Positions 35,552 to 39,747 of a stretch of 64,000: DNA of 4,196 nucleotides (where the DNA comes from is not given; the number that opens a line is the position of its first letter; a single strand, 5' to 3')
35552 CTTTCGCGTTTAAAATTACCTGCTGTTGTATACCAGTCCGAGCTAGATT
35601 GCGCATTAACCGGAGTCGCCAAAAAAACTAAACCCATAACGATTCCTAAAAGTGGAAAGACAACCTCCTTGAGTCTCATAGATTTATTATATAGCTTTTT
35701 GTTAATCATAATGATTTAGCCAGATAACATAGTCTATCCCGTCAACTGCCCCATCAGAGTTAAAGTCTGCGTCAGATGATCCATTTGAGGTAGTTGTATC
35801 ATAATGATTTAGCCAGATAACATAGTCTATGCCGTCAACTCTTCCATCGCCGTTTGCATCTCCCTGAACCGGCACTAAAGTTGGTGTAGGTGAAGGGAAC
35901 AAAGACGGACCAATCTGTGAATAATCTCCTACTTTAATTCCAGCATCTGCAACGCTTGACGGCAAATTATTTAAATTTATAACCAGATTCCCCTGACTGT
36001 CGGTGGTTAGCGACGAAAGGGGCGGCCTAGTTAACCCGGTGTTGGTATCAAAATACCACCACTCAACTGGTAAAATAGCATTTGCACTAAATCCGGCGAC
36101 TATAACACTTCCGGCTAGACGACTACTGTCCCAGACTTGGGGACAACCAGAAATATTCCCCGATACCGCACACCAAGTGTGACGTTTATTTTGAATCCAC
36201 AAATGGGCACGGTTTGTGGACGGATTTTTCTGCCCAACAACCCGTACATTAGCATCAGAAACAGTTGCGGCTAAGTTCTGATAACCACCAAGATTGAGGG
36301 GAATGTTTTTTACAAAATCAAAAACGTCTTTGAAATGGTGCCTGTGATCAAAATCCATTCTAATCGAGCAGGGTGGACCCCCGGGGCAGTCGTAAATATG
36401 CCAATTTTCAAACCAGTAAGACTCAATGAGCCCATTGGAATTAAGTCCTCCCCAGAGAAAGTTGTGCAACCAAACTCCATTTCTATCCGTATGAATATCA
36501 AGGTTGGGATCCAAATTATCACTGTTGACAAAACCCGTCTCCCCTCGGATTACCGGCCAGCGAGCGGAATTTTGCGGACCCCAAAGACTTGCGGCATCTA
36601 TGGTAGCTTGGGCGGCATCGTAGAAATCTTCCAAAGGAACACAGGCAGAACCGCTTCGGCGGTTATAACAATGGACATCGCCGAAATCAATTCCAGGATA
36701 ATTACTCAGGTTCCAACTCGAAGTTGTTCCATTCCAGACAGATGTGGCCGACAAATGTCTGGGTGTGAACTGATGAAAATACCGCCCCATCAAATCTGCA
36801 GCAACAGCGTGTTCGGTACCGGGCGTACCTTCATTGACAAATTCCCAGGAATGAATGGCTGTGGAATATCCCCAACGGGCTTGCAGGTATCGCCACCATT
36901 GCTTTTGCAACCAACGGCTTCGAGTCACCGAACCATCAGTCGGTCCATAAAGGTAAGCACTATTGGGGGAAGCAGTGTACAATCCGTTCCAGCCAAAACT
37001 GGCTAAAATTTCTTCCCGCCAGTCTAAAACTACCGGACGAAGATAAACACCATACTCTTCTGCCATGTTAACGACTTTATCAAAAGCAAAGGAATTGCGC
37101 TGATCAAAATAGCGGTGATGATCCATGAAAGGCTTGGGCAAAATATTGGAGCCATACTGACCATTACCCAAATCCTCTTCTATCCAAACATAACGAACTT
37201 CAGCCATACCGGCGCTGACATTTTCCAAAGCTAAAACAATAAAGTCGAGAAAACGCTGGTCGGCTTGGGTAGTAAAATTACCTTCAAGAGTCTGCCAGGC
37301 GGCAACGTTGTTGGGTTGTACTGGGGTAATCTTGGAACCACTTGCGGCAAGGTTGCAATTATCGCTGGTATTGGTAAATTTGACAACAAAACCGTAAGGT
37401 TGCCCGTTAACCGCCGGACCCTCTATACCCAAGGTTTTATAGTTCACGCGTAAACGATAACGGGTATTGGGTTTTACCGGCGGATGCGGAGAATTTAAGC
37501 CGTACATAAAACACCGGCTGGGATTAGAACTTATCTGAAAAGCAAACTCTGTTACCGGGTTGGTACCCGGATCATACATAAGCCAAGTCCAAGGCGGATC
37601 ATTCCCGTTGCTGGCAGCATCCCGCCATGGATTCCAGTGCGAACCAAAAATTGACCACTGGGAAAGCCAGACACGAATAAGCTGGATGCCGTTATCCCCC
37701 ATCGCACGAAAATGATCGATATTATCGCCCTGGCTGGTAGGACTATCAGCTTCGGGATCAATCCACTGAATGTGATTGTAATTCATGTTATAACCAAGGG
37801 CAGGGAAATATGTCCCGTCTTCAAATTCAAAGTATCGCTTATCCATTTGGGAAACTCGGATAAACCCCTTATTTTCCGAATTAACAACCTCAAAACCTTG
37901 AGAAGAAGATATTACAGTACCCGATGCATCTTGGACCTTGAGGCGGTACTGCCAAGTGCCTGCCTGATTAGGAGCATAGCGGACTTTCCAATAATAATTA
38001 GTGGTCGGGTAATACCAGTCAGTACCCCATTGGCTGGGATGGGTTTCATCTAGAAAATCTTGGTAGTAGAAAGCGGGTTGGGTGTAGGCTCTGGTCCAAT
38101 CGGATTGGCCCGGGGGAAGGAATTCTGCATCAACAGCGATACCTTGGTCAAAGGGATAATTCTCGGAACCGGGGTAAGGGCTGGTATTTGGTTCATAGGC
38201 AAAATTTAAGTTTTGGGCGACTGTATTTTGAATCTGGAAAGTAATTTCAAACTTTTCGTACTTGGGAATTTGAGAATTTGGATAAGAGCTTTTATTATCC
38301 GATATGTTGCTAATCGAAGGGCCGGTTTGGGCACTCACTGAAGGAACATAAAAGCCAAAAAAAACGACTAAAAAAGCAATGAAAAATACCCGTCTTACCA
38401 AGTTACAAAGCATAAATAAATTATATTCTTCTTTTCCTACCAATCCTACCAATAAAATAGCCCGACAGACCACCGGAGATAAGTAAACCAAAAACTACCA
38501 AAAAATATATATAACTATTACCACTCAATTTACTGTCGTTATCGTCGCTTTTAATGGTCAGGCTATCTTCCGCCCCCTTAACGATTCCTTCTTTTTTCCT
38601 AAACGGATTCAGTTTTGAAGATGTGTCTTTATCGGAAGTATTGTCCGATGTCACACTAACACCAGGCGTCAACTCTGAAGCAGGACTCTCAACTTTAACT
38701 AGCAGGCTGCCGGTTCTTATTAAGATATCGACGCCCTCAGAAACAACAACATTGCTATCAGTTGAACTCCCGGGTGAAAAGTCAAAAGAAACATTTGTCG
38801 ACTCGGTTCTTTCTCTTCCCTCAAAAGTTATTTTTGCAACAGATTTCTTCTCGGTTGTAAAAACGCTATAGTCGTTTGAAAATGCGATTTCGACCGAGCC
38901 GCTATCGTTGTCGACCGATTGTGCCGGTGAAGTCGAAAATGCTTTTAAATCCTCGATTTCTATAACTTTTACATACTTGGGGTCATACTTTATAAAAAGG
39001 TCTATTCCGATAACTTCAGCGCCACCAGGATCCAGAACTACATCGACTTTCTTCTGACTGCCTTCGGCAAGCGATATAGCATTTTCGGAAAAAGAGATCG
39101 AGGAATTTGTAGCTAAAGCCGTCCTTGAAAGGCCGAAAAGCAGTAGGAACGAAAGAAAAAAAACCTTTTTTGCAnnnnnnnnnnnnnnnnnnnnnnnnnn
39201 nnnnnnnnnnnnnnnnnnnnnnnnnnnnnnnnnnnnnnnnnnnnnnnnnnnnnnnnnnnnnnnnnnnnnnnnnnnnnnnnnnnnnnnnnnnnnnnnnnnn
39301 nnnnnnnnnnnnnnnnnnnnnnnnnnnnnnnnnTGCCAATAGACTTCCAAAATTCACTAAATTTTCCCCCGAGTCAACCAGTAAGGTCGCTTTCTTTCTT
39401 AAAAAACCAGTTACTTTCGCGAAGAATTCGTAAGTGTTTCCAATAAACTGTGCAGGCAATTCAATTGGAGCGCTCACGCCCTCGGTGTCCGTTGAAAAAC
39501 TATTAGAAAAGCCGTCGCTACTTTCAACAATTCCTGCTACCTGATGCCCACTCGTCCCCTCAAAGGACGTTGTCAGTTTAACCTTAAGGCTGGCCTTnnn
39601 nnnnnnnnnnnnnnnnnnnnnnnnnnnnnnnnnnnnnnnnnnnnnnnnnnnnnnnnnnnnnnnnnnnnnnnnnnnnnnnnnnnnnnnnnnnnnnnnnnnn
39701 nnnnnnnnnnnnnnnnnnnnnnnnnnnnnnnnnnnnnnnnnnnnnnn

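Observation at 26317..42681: Cellulosome-like cohesin-dockerin cell-surface assembly locus in a low-GC, apparently CPR-like genome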

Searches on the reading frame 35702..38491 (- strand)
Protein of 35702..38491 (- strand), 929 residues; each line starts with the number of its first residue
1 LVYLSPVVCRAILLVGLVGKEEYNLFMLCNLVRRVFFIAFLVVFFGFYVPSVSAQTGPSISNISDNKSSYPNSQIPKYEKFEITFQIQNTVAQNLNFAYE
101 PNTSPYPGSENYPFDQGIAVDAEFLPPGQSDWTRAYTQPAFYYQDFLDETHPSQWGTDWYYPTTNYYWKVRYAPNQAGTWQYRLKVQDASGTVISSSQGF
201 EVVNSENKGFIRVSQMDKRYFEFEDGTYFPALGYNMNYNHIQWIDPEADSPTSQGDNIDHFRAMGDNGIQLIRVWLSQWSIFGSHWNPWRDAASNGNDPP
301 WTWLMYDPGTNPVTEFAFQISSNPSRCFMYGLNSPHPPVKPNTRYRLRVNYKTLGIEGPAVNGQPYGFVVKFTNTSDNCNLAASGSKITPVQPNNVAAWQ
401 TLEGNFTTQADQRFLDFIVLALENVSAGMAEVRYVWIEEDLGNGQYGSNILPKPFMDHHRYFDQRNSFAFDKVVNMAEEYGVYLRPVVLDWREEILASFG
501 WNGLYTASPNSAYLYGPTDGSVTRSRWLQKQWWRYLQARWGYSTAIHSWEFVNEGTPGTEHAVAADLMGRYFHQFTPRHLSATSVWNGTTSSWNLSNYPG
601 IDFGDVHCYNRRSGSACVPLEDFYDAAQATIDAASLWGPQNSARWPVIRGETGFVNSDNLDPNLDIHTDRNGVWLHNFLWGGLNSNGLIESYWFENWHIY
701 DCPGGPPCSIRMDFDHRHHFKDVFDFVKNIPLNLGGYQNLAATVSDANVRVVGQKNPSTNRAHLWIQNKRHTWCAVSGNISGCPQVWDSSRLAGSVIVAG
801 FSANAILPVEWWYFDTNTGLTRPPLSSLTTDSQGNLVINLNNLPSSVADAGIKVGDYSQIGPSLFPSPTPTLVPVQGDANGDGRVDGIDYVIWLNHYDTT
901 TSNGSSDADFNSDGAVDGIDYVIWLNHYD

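Call 3: search_protein_families(library=pfam, proteins=[window:35702-38491:-], max_evalue=0.1)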
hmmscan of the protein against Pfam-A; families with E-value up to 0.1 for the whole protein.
window:35702-38491:- (929 aa): 1 family
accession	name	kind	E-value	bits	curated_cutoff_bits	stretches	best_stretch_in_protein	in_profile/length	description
PF00404.24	Dockerin_1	-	4.5e-07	30.4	22.9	1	877-923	2-51/57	Dockerin type I domain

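Call 23: search_solved_structures(query=window:35702-38491:-, max_evalue=1)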
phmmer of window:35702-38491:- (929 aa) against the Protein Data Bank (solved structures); distinct sequences matched with E-value up to 1: 12.
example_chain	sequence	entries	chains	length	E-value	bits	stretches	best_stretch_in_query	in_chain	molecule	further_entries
9gmj_A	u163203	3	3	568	8.9e-18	66.7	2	109-243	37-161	DUF5060 domain-containing protein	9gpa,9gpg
9gpc_A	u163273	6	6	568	2.1e-17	65.5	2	109-243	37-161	DUF5060 domain-containing protein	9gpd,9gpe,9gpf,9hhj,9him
5lxv_B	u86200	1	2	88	0.029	15.4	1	872-921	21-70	Carbohydrate-binding protein WP_009985128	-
2y3n_B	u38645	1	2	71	0.032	15.2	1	873-927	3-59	CELLULOSOMAL FAMILY-48 PROCESSIVE GLYCOSIDE HYDROLASE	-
6kg9_A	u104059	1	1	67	0.05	14.6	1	875-922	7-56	And cellulose-binding endoglucanase family 9 CelL ortholog dockerin domain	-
6kge_D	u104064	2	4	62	0.054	14.5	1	875-922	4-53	And cellulose-binding endoglucanase family 9 CelL ortholog dockerin domain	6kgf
6kgc_B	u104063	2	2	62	0.056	14.4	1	875-922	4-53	And cellulose-binding endoglucanase family 9 CelL ortholog dockerin domain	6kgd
9gvb_B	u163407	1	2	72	0.17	12.8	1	872-904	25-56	Group 2 dockerin from R. flavefaciens FD-1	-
2mte_A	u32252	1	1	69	0.38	11.7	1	875-923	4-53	Cellulose 1,4-beta-cellobiosidase (reducing end) CelS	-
1daq_A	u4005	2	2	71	0.39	11.7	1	875-923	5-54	ENDOGLUCANASE SS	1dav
8x39_A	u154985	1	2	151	0.51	11.3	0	877-923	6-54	Serine protease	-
8x3a_A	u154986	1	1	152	0.53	11.2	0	877-923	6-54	Serine protease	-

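Call 52: search_protein_families(library=ncbifam, proteins=[window:35702-38491:-], max_evalue=0.01)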
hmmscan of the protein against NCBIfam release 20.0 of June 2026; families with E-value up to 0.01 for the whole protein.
window:35702-38491:- (929 aa): 1 family
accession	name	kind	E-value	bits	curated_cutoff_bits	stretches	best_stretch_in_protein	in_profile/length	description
NF041540.1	dockerin_GC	domain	0.0029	18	29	1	878-928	11-63/67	GC-type dockerin domain-anchored protein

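Call 60: search_solved_structures(query=window:35702-38491:-, max_evalue=0.0001, show_alignments=1)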
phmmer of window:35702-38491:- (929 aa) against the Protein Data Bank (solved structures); distinct sequences matched with E-value up to 0.0001: 2.
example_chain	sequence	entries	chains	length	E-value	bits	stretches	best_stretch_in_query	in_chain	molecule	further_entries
9gmj_A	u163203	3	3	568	8.9e-18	66.7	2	109-243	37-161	DUF5060 domain-containing protein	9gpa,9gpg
9gpc_A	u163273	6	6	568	2.1e-17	65.5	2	109-243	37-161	DUF5060 domain-containing protein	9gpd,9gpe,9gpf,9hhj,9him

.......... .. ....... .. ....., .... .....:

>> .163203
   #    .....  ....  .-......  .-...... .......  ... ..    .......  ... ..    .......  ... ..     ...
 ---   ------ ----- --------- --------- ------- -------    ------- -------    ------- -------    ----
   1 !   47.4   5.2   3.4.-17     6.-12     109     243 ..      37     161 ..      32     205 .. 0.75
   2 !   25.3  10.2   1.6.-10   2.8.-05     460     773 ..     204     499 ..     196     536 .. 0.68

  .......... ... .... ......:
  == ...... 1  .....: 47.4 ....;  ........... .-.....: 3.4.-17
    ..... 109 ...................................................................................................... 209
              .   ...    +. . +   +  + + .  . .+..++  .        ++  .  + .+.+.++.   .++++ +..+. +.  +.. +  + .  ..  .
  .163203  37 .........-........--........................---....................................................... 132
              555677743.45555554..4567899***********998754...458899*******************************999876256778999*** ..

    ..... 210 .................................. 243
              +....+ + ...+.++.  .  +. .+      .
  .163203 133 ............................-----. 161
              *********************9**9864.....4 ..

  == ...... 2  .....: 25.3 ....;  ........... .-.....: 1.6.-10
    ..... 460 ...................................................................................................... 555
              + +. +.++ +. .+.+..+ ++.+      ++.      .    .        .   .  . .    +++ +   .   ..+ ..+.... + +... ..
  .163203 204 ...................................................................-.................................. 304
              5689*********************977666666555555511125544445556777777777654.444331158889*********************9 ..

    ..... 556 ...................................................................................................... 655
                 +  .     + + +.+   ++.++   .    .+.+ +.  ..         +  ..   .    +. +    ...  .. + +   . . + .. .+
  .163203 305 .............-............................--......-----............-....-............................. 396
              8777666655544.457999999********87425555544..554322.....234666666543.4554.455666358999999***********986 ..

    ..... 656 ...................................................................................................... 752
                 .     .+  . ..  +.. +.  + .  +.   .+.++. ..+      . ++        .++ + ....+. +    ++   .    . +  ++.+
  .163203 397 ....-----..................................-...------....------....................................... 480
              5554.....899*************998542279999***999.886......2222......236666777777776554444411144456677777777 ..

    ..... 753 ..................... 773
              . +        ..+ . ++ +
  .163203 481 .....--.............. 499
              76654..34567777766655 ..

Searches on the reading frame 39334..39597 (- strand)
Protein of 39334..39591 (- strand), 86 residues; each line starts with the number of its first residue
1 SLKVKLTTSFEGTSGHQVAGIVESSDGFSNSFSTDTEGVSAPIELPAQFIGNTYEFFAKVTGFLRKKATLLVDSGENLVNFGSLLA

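Call 22: search_protein_families(library=pfam, max_evalue=10, proteins=[window:39334-39591:-])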
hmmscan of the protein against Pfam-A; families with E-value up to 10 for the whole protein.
seq(86 aa): 0 families

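Call 77: search_protein_families(library=pfam, alignment_id=A7, max_evalue=1)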
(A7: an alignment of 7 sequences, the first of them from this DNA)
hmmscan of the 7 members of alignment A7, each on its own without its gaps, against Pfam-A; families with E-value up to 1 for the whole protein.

A. member 1, seq(86 aa): 0 families

B. families by the number of members that match (of 7 scanned): 2 families
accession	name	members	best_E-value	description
PF13620.12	CarboxypepD_reg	2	0.015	Carboxypeptidase regulatory-like domain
PF09651.16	Cas_APE2256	1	0.17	CRISPR-associated protein (Cas_APE2256)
